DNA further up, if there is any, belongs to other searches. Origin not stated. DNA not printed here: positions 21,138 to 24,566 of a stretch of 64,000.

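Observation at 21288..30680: Four-gene DUF499 ATPase / DUF3780 / DUF1156 methyltransferase / PLD-SNF2 helicase operon: a methylation-linked defence-type module with no worked-out mechanism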

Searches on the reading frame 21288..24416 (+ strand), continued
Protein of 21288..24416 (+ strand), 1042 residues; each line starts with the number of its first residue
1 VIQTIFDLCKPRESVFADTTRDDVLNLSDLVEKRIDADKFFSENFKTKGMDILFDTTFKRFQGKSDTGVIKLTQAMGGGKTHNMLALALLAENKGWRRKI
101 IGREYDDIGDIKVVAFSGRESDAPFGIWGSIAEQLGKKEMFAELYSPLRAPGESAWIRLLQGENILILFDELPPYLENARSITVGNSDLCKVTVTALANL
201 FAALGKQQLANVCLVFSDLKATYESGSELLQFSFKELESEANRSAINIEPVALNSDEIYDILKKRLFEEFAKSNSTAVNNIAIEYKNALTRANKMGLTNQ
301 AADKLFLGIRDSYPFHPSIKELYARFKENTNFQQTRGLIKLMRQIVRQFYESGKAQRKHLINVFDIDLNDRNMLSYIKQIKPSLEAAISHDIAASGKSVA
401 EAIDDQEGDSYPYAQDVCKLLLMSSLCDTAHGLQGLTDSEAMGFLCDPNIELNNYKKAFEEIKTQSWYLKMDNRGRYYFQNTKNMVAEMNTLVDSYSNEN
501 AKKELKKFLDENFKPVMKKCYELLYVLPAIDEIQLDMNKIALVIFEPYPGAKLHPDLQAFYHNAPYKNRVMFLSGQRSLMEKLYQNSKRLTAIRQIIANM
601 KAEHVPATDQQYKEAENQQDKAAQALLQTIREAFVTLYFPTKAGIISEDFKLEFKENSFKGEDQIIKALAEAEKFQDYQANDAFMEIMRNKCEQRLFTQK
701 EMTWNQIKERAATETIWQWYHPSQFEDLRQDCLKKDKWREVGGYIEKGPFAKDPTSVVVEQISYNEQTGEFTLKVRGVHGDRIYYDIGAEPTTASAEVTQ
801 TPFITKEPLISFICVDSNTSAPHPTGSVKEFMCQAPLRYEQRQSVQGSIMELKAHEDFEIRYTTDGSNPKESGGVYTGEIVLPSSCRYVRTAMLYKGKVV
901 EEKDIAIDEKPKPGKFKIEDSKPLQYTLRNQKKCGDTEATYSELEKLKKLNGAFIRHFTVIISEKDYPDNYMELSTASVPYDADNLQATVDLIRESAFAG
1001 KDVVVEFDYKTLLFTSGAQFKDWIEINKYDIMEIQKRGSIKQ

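Call 88: search_protein_families(library=ncbifam, proteins=[window:21291-24413:+, L048:10001-13123:+, L048:13123-13665:+], max_evalue=0.00001)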
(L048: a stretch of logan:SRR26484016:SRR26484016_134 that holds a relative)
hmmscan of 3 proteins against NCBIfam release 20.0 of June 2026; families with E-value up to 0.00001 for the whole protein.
window:21291-24413:+ (1041 aa): 1 family
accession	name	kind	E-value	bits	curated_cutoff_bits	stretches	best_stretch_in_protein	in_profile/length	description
NF042962.1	DUF499_antiphage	equivalog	5.7e-227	756.2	1200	1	2-1029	1-1017/1025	anti-phage-associated DUF499 domain-containing protein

L048:10001-13123:+ (1041 aa): 1 family
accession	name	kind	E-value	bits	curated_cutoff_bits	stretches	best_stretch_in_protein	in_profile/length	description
NF042962.1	DUF499_antiphage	equivalog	4.1e-223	743.4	1200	1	2-1029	1-1017/1025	anti-phage-associated DUF499 domain-containing protein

L048:13123-13665:+ (181 aa): 1 family
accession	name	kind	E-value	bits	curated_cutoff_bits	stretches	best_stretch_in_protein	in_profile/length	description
NF042961.1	DUF3780_antiphage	equivalog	2.2e-48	164.5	200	1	7-166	1-158/184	anti-phage-associated DUF3780 domain-containing protein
